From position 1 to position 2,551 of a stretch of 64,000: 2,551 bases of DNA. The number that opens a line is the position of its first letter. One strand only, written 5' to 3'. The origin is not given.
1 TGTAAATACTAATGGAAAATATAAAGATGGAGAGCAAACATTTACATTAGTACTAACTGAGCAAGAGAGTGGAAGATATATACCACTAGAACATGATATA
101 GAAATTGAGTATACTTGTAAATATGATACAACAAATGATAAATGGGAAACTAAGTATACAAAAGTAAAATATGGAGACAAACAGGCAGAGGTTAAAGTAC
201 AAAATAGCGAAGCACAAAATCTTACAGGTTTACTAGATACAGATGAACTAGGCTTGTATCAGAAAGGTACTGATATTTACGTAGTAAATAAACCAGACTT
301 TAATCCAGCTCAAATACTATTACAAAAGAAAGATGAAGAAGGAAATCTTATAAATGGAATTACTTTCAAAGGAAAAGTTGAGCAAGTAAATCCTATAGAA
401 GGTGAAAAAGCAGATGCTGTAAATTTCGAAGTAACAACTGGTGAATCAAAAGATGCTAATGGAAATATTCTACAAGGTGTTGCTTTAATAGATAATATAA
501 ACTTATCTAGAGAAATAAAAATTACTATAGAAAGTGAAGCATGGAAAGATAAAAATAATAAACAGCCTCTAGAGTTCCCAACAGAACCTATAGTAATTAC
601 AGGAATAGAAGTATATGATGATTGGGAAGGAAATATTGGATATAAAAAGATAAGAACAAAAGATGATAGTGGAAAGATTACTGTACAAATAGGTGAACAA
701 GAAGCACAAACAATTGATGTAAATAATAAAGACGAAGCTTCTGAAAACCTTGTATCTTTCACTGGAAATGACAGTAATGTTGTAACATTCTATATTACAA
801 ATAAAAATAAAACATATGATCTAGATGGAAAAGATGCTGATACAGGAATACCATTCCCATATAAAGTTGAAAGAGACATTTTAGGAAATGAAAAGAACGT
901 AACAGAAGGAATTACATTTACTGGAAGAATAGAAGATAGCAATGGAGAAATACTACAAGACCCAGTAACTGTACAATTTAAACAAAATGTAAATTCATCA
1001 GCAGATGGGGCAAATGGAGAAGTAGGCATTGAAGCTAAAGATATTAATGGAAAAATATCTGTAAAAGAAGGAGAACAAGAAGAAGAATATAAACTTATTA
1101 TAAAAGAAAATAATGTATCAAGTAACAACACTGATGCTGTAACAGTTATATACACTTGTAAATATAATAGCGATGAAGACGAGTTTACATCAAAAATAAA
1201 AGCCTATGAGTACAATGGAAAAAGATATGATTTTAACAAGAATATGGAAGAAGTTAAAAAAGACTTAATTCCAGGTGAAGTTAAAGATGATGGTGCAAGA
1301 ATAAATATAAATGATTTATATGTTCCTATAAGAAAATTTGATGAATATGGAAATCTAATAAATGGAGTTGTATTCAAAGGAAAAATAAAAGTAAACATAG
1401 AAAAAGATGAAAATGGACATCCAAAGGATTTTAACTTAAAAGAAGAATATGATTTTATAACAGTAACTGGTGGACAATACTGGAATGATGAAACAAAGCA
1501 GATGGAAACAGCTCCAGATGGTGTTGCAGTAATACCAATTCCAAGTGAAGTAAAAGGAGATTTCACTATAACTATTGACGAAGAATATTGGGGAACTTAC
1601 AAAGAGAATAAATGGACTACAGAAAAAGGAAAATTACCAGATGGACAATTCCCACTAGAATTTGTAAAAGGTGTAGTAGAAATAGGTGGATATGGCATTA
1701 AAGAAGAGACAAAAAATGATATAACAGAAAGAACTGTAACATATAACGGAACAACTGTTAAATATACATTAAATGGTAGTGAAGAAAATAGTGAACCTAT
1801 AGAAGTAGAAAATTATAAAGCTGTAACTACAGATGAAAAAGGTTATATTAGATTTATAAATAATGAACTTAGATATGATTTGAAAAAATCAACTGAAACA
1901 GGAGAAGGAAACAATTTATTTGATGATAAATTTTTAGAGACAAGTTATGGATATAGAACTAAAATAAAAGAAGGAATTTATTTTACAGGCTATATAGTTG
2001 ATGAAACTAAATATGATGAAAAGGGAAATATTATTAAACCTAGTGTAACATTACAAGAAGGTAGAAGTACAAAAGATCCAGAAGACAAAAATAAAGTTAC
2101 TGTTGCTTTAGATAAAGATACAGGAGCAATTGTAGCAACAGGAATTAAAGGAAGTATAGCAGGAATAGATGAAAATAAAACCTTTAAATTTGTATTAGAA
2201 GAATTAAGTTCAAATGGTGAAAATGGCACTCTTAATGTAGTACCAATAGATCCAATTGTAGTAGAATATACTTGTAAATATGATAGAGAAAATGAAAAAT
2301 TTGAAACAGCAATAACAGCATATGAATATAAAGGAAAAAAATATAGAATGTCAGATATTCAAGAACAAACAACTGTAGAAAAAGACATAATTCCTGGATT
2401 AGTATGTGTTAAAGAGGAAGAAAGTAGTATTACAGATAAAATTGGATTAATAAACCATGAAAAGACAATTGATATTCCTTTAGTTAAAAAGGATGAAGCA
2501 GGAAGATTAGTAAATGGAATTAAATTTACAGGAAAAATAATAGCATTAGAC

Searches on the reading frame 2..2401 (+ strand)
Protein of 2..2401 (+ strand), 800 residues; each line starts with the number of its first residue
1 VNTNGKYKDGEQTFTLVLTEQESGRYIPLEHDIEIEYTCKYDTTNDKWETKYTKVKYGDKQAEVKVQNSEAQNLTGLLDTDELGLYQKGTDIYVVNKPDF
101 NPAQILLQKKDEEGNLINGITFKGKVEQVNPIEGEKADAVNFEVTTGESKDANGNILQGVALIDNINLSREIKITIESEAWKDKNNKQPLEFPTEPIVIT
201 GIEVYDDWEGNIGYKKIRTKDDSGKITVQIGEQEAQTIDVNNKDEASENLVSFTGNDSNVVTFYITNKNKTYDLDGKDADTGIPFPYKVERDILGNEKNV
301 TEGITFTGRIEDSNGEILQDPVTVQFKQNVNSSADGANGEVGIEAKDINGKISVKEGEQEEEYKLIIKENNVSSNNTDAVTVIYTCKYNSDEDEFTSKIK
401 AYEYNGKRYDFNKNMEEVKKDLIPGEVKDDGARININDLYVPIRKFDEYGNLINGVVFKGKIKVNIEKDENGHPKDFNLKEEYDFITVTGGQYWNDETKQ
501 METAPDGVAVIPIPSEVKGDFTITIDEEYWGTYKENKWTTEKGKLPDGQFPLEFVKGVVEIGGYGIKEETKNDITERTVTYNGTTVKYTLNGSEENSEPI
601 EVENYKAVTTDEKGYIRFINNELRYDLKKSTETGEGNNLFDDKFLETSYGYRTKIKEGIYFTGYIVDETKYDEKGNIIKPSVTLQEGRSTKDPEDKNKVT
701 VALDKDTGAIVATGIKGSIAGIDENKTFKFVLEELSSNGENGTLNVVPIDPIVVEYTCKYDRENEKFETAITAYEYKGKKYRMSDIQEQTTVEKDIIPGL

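Call 54: find_homologous_proteins(query=window:2-2401:+, max_evalue=1e-10)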
Query window:2-2401:+: 8000 candidates shared short words with the query, none scored E <= 1e-10.
